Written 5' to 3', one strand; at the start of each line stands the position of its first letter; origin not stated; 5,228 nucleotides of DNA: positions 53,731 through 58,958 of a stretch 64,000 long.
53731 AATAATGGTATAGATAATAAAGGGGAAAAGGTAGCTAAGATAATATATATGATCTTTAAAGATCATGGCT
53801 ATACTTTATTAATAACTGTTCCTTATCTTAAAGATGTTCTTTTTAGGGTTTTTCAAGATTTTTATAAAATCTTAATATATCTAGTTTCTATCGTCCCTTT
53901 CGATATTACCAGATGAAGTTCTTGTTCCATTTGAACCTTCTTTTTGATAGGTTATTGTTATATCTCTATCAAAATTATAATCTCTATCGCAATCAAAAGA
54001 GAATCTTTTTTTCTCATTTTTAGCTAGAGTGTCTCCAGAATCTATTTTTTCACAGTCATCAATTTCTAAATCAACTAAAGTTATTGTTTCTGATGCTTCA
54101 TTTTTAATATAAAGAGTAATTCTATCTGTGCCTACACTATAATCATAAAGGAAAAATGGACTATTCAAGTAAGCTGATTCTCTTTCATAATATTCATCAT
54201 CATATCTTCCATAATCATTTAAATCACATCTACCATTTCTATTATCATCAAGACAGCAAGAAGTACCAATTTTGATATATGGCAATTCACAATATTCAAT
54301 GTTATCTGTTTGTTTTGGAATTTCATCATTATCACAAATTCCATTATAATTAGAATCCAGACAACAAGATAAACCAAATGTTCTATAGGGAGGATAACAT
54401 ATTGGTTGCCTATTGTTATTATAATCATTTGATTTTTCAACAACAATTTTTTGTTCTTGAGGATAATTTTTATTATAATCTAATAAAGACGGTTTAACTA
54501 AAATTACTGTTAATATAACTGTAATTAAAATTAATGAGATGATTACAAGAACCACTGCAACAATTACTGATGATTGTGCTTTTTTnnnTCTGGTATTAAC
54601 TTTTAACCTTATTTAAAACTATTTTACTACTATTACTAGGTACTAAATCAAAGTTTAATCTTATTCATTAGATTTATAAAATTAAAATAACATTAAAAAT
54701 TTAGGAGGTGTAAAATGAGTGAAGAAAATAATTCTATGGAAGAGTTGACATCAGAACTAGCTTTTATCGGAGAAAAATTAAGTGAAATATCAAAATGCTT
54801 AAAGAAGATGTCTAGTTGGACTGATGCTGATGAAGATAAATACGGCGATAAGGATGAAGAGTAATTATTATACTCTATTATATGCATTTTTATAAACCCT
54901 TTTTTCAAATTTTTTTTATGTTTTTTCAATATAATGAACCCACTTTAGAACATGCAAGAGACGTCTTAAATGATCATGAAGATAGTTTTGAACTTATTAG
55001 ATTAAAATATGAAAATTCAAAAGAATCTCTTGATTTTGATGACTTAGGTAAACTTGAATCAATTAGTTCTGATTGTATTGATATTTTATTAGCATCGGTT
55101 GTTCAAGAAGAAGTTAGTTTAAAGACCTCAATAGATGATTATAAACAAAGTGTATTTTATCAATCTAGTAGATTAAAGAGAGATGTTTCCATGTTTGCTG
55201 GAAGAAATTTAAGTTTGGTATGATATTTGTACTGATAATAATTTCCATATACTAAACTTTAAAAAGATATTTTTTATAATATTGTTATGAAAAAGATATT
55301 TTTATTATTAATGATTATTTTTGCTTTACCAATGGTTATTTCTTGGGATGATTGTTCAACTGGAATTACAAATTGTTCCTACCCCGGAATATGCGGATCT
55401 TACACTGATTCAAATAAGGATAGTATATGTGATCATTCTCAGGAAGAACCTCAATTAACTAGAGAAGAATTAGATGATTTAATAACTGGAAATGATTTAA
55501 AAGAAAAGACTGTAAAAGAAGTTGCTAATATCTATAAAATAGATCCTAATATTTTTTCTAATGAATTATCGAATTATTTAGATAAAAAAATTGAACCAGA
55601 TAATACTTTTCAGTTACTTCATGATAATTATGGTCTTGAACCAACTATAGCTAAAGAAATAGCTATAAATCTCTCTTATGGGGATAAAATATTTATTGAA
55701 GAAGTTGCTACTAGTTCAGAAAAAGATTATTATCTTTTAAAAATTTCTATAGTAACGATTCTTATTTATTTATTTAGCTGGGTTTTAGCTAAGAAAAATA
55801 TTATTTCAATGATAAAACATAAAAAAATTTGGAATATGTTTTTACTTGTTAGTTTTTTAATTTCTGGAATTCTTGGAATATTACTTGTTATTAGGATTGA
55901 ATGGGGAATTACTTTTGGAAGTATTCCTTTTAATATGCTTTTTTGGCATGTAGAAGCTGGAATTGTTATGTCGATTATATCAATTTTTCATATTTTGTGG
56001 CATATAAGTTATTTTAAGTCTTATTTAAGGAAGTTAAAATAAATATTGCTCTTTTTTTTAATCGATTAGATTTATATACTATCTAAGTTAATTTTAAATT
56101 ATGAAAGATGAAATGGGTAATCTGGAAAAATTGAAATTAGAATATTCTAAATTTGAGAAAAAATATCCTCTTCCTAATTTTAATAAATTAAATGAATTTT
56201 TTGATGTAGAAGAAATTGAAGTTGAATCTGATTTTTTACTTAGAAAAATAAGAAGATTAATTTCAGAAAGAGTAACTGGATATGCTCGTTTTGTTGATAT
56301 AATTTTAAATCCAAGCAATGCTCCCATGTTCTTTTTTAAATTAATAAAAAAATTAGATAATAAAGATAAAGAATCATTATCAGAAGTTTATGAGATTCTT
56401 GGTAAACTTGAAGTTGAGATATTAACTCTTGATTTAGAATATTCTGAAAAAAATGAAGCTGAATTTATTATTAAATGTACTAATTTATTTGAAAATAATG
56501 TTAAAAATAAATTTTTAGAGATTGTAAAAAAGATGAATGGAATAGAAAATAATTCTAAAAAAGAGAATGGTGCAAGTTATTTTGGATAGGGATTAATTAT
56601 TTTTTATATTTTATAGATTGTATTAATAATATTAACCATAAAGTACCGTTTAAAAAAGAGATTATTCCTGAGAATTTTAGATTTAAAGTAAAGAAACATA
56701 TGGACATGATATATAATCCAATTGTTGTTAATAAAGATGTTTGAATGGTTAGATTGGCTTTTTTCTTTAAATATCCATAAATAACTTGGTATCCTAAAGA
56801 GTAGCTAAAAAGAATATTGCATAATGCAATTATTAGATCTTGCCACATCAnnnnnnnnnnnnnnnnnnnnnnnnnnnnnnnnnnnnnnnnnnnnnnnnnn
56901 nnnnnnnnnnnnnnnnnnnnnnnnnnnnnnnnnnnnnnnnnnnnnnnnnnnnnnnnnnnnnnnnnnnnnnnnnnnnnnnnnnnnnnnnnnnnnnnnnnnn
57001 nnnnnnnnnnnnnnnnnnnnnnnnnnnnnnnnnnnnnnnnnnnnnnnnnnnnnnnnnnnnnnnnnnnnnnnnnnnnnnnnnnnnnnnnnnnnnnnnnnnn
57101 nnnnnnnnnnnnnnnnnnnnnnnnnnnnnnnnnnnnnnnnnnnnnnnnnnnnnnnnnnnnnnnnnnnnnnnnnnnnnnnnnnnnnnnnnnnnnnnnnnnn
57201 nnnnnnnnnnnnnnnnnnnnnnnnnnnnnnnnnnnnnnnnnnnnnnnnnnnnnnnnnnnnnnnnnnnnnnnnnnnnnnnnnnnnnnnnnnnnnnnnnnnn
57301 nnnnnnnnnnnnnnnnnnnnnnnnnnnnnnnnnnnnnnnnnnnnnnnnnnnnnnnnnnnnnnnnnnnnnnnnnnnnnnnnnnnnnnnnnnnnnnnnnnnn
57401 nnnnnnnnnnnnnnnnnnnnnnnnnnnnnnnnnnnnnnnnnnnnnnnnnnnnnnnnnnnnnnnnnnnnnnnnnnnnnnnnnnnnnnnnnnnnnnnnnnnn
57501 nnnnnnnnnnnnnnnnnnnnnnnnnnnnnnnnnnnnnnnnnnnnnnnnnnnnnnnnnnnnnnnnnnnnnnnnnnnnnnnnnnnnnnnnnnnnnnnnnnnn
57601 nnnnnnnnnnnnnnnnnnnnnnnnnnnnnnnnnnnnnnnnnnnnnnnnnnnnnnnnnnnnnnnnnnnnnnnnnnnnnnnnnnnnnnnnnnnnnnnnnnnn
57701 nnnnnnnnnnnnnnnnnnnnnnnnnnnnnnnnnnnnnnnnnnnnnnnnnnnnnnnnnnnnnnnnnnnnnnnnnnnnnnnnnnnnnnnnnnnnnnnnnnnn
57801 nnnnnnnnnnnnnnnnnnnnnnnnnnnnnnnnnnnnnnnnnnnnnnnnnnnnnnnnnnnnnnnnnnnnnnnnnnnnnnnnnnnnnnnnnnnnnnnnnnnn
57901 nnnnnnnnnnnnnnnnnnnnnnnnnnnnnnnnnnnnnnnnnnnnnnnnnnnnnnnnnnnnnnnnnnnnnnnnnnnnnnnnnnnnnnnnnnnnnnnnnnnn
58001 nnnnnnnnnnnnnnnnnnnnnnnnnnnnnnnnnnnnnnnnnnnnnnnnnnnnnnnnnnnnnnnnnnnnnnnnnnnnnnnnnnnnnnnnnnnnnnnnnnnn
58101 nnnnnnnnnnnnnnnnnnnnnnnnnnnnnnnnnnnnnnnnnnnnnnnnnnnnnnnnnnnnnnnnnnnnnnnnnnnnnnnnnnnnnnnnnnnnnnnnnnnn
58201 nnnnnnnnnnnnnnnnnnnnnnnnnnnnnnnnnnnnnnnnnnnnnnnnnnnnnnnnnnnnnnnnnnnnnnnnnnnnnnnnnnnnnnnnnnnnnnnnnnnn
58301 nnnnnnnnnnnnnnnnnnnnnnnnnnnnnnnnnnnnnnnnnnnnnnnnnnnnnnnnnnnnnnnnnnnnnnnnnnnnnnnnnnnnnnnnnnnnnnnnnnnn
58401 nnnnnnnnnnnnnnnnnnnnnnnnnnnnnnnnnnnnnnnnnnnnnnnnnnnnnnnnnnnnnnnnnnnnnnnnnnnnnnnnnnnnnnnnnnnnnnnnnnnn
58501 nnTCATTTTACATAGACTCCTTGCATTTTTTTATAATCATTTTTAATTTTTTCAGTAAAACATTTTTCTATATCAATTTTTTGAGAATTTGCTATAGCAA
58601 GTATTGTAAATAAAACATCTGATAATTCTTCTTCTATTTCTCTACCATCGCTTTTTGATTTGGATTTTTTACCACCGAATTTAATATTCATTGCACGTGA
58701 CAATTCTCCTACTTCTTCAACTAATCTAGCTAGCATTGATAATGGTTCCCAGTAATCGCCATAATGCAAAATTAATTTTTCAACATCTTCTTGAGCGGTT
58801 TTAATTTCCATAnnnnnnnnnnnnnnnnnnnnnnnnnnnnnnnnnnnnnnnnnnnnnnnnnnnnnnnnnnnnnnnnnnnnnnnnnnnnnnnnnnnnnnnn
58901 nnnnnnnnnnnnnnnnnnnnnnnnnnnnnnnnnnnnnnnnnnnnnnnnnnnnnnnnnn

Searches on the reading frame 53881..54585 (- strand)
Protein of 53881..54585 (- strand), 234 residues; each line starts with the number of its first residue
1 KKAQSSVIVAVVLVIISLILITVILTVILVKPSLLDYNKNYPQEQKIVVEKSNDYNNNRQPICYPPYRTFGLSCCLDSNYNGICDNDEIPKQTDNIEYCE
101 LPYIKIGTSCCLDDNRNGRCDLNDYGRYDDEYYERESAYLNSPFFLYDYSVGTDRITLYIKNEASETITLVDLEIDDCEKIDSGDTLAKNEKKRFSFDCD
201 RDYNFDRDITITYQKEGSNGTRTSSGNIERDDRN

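Call 15: search_protein_families(library=pfam, proteins=[window:53881-54585:-], max_evalue=0.001)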
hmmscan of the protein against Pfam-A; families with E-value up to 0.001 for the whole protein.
window:53881-54585:- (234 aa): 1 family
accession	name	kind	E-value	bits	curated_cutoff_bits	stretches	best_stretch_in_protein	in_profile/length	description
PF17665.6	DUF5527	-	0.00086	19.4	28.5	0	5-44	39-78/139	Family of unknown function (DUF5527)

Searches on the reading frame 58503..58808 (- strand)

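Call 37: search_protein_families(library=pfam, proteins=[window:58503-58808:-], max_evalue=0.001)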
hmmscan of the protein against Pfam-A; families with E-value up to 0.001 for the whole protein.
window:58503-58808:- (101 aa): 2 families
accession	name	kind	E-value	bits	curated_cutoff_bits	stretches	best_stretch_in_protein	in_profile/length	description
PF03819.22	MazG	-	2.7e-11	44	22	1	22-89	3-67/74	MazG nucleotide pyrophosphohydrolase domain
PF01503.22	PRA-PH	-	5.8e-05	23.9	21.3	1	23-86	27-81/86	Phosphoribosyl-ATP pyrophosphohydrolase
